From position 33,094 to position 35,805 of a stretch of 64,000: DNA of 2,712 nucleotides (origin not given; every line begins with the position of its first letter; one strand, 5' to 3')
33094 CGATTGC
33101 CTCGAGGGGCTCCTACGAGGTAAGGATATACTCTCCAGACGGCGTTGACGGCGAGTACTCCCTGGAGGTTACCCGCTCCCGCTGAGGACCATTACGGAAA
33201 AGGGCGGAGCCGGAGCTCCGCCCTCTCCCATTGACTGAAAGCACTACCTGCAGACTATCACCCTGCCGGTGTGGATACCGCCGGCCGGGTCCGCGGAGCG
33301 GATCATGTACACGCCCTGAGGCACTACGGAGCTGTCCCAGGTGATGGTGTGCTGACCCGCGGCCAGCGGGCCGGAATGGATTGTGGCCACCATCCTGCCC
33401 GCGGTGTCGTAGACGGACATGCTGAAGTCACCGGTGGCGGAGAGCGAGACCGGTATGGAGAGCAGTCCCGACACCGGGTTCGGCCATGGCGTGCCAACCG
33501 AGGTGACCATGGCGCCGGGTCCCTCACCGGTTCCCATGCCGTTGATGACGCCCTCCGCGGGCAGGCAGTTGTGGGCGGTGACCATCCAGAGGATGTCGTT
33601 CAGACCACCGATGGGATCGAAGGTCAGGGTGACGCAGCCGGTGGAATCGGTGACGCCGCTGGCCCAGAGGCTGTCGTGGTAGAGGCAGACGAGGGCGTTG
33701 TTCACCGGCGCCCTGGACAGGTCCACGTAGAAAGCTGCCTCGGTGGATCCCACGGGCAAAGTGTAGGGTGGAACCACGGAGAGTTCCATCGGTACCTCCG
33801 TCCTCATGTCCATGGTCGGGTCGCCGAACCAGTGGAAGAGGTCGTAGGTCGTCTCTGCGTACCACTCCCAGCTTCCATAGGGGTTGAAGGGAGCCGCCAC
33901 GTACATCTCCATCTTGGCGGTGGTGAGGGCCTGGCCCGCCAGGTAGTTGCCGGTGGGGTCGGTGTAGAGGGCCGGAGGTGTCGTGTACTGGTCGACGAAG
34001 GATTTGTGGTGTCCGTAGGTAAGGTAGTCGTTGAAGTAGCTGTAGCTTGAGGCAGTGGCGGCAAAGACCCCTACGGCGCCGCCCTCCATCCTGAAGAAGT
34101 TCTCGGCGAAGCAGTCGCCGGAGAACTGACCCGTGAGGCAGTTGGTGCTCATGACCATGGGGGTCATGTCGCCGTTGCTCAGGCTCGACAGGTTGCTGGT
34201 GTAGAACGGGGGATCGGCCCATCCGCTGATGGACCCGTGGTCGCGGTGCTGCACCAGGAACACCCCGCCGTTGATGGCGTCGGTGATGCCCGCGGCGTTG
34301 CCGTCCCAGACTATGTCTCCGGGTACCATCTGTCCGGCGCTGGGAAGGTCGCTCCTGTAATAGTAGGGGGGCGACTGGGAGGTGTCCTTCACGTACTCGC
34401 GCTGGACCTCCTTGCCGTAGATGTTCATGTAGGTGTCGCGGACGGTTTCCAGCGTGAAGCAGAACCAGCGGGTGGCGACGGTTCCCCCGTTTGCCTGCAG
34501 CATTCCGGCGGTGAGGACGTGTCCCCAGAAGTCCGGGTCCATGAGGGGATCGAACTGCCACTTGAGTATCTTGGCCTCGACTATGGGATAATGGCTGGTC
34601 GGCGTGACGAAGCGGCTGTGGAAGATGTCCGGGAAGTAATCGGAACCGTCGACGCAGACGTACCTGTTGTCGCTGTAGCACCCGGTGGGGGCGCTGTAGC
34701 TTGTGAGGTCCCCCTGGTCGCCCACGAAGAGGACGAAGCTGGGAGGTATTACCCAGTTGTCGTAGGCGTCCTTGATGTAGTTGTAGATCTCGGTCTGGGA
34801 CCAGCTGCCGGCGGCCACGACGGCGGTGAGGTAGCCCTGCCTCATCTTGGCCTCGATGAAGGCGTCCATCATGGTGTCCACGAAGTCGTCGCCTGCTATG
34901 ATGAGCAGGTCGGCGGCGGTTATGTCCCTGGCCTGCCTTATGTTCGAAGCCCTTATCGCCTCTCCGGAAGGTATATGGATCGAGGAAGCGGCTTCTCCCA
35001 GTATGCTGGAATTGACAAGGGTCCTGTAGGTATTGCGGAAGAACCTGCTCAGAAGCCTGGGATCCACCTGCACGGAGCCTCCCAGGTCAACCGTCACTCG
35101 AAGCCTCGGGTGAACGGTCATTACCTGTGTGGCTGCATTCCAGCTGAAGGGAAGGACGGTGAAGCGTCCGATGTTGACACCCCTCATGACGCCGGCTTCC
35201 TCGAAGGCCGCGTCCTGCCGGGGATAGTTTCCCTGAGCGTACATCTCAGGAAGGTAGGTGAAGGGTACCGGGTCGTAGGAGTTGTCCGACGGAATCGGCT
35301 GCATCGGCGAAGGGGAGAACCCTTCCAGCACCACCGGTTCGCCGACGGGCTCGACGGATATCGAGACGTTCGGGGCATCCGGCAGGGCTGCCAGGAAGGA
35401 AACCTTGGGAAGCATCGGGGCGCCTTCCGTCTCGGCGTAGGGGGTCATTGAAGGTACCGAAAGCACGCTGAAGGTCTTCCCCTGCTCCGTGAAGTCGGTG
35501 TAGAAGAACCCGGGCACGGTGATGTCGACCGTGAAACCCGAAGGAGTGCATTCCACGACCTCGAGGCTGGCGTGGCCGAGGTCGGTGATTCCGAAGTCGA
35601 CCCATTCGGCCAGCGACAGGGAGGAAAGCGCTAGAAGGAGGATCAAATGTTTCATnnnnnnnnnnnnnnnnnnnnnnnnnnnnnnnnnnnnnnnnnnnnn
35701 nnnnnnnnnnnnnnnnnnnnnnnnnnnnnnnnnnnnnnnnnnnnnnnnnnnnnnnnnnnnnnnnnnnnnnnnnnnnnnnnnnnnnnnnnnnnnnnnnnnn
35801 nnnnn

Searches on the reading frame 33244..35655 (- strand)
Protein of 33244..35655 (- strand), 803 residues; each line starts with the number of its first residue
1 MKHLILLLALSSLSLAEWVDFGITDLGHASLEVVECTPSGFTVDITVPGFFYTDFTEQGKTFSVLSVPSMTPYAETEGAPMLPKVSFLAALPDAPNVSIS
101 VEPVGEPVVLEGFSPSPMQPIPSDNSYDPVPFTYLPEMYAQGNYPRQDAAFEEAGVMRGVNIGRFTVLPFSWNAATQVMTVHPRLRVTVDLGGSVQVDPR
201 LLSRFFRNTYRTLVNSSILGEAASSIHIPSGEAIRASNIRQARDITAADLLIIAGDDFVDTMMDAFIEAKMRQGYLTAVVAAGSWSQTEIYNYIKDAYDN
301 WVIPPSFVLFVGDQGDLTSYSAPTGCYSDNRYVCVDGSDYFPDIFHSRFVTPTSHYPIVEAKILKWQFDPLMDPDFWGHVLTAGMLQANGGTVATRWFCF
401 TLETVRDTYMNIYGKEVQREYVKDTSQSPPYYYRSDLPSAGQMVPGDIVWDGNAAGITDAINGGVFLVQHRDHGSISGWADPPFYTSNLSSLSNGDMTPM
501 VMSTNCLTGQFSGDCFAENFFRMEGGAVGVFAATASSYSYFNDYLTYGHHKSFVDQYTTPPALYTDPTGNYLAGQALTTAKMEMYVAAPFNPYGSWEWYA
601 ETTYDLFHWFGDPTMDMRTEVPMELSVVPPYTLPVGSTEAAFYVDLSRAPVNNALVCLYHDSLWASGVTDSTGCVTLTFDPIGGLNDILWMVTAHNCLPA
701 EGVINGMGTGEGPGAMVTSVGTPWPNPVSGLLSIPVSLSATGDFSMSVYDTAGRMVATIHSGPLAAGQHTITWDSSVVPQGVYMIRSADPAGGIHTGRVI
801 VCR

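Call 63: search_protein_families(library=pfam, proteins=[window:33244-35655:-], max_evalue=0.00001)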
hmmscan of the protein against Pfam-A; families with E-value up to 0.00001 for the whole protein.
window:33244-35655:- (803 aa): 3 families
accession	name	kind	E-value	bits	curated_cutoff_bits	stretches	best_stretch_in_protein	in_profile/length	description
PF01364.23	Peptidase_C25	-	3.8e-39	135.4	23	1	251-616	2-373/374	Peptidase family C25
PF18962.6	Por_Secre_tail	-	9.1e-07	29.5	27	1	724-789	2-64/75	Secretion system C-terminal sorting domain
PF13860.13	FlgD_ig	-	6.8e-06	26.4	27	0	744-785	25-71/79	FlgD Ig-like domain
